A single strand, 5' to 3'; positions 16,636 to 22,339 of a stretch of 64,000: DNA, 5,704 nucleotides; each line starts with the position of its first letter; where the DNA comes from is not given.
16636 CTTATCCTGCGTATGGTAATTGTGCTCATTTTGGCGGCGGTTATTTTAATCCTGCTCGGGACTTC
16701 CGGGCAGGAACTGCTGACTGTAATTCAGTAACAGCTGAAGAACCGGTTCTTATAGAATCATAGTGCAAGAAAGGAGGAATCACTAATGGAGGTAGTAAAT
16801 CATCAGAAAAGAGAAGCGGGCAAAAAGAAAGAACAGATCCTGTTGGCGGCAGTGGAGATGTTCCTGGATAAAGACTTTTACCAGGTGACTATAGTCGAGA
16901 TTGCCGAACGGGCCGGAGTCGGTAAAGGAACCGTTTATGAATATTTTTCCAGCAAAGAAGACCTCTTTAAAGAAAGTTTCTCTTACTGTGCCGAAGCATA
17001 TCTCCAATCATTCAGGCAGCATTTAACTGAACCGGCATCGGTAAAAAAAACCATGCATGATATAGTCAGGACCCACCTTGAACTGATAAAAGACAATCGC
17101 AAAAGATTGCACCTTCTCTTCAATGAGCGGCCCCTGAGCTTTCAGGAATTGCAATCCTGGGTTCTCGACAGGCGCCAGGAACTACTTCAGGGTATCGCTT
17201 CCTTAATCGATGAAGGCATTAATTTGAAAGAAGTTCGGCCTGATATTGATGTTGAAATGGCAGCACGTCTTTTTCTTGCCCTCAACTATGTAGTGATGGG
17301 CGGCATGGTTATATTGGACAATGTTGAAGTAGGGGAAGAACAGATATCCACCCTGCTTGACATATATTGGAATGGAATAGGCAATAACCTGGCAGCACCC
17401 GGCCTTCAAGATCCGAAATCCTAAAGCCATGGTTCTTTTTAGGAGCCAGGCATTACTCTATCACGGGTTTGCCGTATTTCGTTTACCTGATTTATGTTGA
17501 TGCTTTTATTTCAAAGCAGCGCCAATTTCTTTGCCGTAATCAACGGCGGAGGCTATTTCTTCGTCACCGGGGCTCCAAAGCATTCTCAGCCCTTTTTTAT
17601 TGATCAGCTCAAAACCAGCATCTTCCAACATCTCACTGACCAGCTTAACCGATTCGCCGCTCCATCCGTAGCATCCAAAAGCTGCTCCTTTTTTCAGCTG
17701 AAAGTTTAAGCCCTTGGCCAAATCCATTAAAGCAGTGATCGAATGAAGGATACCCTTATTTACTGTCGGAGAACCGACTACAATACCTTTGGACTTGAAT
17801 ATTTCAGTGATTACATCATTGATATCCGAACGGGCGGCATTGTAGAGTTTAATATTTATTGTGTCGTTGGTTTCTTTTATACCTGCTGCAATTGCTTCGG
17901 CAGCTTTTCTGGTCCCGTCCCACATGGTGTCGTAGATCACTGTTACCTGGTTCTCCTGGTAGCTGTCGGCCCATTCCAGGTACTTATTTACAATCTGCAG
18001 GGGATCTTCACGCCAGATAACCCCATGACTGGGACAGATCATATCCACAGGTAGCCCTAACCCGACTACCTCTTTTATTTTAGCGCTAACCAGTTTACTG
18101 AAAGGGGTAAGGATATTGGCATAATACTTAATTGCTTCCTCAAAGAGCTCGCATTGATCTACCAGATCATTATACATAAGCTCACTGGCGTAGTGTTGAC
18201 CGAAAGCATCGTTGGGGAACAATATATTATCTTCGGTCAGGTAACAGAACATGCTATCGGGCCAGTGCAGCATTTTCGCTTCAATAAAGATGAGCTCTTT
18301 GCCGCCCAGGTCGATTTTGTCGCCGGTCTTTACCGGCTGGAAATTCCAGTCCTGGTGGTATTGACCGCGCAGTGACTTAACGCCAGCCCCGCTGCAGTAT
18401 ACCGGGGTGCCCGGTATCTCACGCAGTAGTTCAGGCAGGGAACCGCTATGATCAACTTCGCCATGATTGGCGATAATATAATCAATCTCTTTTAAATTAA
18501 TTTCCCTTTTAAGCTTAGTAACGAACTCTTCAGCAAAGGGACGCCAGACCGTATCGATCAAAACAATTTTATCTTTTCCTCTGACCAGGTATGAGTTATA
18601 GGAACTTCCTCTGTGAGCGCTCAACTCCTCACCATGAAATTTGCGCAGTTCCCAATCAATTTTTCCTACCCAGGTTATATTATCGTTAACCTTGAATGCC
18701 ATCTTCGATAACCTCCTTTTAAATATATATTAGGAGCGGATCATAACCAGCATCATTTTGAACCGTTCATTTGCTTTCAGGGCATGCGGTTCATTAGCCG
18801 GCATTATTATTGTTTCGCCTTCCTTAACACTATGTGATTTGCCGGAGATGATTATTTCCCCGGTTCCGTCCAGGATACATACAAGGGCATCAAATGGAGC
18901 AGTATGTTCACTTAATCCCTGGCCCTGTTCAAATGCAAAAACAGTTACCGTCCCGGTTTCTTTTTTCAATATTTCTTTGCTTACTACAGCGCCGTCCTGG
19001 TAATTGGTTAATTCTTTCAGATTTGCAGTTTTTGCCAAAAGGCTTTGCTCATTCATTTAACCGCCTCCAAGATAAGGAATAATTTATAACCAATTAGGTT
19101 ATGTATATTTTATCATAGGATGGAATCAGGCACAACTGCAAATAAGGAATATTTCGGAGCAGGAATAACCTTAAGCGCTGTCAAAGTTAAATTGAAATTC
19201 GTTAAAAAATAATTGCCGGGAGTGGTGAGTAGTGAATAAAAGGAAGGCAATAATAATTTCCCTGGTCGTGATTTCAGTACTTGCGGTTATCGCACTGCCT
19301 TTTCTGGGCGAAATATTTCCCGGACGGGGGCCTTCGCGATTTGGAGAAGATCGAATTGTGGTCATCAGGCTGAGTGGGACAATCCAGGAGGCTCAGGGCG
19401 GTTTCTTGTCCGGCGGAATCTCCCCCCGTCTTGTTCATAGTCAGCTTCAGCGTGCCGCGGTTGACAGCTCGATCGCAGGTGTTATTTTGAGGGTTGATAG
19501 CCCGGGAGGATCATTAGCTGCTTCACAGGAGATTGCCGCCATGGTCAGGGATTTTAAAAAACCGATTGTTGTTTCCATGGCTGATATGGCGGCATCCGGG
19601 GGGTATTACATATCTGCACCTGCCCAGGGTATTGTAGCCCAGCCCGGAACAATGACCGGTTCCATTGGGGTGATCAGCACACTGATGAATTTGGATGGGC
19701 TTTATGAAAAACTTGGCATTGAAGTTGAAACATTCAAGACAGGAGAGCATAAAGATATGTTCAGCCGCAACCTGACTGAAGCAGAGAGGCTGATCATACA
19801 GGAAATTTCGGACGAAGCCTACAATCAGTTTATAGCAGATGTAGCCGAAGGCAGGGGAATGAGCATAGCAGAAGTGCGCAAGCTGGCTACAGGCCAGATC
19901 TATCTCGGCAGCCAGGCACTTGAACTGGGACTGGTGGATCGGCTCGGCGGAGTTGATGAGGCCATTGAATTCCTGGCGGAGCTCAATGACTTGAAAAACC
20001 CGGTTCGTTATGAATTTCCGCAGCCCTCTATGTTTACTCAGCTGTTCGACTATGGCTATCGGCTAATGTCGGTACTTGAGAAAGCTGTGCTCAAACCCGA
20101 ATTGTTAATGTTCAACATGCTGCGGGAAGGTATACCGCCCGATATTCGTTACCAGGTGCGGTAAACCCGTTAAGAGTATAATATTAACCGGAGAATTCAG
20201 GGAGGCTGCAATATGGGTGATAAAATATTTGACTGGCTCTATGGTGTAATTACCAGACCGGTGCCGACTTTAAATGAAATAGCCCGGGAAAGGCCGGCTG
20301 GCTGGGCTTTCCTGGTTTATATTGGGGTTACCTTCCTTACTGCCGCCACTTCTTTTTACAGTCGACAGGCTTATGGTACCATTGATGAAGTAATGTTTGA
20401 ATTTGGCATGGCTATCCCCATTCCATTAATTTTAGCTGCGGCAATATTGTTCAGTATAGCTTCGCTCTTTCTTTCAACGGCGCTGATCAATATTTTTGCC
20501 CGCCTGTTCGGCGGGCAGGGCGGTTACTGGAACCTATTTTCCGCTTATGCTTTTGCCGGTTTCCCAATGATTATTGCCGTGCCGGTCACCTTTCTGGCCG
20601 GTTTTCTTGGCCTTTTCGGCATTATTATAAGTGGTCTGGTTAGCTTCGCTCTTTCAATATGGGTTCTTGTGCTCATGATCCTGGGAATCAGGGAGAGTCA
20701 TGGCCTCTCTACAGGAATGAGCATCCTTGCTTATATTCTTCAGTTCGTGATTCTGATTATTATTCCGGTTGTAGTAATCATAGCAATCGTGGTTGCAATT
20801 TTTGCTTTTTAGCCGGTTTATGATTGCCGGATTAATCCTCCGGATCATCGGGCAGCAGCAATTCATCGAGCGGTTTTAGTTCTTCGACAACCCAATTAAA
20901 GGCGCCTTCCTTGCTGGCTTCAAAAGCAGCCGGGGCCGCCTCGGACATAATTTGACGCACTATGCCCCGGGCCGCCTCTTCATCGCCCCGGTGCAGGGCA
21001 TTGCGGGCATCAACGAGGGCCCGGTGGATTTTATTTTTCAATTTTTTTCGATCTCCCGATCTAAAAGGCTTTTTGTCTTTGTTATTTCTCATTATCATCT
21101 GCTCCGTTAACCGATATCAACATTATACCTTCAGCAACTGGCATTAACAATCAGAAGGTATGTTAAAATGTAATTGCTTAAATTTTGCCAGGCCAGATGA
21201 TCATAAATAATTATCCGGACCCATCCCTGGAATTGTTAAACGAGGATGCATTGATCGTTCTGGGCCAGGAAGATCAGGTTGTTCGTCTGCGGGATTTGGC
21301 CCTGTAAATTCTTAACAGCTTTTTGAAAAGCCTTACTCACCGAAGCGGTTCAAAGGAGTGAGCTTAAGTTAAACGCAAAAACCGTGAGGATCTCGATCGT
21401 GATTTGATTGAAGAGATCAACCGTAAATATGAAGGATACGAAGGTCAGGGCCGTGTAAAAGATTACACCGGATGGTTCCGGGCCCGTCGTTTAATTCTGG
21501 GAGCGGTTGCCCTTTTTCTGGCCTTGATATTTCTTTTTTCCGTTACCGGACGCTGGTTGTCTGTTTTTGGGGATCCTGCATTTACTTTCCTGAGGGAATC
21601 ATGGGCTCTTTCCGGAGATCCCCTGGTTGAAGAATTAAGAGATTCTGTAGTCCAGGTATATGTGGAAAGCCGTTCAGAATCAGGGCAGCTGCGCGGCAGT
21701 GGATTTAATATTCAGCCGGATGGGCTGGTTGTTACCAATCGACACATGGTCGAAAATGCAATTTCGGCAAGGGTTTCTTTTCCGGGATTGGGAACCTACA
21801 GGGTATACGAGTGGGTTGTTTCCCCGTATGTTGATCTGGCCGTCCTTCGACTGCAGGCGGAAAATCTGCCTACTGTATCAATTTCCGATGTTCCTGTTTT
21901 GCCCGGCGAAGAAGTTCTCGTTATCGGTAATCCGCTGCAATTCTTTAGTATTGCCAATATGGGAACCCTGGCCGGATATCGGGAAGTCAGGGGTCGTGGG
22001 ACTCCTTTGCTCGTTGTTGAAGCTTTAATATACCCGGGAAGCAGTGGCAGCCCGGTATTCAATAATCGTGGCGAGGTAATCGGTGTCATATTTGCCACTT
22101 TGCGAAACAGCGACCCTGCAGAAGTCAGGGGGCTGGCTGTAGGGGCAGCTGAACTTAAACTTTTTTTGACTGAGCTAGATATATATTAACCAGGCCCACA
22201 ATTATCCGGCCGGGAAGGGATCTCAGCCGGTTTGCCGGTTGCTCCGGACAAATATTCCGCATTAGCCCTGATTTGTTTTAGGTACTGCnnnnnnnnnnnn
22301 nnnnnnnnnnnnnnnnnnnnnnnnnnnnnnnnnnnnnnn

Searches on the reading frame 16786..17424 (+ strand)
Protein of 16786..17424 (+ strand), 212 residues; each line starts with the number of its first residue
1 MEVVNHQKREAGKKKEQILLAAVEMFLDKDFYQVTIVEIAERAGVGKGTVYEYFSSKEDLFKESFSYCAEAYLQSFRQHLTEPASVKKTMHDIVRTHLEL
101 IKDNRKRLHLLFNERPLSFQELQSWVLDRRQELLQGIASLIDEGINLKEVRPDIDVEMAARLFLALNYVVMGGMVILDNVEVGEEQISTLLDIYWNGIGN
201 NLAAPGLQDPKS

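Call 13: search_protein_families(library=pfam, proteins=[window:16786-17424:+], max_evalue=0.001)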
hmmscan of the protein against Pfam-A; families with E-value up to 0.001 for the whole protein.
window:16786-17424:+ (212 aa): 3 families
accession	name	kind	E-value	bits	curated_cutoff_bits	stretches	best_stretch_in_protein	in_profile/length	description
PF00440.29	TetR_N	-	1.8e-16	60.1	24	1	18-63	1-46/47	Bacterial regulatory proteins, tetR family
PF17932.6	TetR_C_24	-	5.8e-06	27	26.4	1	89-165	7-82/114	Tetracyclin repressor-like, C-terminal domain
PF13022.12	HTH_Tnp_1_2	-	5.4e-05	23.7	27.9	1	21-79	14-70/122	Helix-turn-helix of insertion element transposase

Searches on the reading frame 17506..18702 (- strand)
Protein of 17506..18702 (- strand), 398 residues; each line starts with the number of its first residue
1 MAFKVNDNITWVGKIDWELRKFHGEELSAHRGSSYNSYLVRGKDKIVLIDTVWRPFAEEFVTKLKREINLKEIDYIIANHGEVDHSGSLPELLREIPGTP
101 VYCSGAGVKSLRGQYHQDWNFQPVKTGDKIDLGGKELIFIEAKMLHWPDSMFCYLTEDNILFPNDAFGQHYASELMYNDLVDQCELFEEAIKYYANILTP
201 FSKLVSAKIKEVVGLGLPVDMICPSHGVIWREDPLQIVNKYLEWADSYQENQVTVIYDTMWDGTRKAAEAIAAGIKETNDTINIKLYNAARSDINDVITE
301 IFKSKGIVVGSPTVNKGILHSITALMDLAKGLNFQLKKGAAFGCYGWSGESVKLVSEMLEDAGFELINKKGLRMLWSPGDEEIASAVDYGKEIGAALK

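Call 13: search_protein_families(library=pfam, proteins=[window:17506-18702:-], max_evalue=0.001)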
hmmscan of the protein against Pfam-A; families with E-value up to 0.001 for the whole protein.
window:17506-18702:- (398 aa): 4 families
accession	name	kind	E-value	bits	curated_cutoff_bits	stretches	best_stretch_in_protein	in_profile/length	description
PF19583.5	ODP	-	1.5e-18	67.8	27.2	1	35-227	3-194/194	ODP family beta lactamase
PF00753.33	Lactamase_B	-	2e-15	57.7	22.7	1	34-169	5-153/196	Metallo-beta-lactamase superfamily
PF00258.30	Flavodoxin_1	-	4.1e-11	43.7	25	1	255-369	1-123/143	Flavodoxin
PF12706.13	Lactamase_B_2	-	1.5e-06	28.4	27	1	47-148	3-116/200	Beta-lactamase superfamily domain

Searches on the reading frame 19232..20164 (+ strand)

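Call 13: search_protein_families(library=pfam, proteins=[window:19232-20164:+], max_evalue=0.001)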
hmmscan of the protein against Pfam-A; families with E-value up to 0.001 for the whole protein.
window:19232-20164:+ (310 aa): 3 families
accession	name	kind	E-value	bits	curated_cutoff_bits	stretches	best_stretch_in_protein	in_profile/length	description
PF01343.23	Peptidase_S49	-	8.5e-50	169.2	24.9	1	107-254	4-153/154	Peptidase family S49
PF25145.1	NfeD1b_N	-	1.6e-08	34.8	40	1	75-150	25-100/189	NfeD1b, N-terminal domain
PF00574.28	CLP_protease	-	7.5e-05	23.1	20.2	1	68-130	33-95/182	Clp protease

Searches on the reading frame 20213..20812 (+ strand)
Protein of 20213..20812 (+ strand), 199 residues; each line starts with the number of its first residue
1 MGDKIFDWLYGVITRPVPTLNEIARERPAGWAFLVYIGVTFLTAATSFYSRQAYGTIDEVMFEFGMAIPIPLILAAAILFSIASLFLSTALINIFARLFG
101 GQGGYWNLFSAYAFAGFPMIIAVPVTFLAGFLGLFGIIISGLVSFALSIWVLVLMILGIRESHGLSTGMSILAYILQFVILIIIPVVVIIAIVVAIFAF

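Call 13: search_protein_families(library=pfam, proteins=[window:20213-20812:+], max_evalue=0.001)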
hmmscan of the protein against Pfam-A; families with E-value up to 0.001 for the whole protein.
window:20213-20812:+ (199 aa): 1 family
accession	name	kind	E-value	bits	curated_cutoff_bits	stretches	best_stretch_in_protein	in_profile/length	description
PF04893.22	Yip1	-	1.8e-18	67.4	28.6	1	11-188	2-172/173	Yip1 domain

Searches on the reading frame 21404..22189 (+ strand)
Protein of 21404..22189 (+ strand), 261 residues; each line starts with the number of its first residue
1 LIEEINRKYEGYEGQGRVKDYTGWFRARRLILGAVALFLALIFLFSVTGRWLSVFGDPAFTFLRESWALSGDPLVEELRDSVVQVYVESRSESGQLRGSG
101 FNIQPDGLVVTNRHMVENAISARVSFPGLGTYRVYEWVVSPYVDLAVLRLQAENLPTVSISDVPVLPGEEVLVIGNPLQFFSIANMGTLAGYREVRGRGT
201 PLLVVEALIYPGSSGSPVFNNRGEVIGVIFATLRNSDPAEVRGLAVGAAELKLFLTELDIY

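Call 13: search_protein_families(library=pfam, proteins=[window:21404-22189:+], max_evalue=0.001)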
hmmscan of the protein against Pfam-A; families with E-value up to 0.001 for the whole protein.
window:21404-22189:+ (261 aa): 4 families
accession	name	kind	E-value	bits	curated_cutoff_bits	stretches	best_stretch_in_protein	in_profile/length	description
PF13365.12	Trypsin_2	-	1.4e-23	84.6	27.6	1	98-228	1-144/144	Trypsin-like peptidase domain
PF10459.15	Peptidase_S46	-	6.2e-07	28.9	22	1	207-230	628-651/698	Peptidase S46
PF00089.32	Trypsin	-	1.8e-05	25.1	20.6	1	84-243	17-208/220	Trypsin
PF00949.27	Peptidase_S7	-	2.1e-05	24.8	20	1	193-244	77-128/131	Peptidase S7, Flavivirus NS3 serine protease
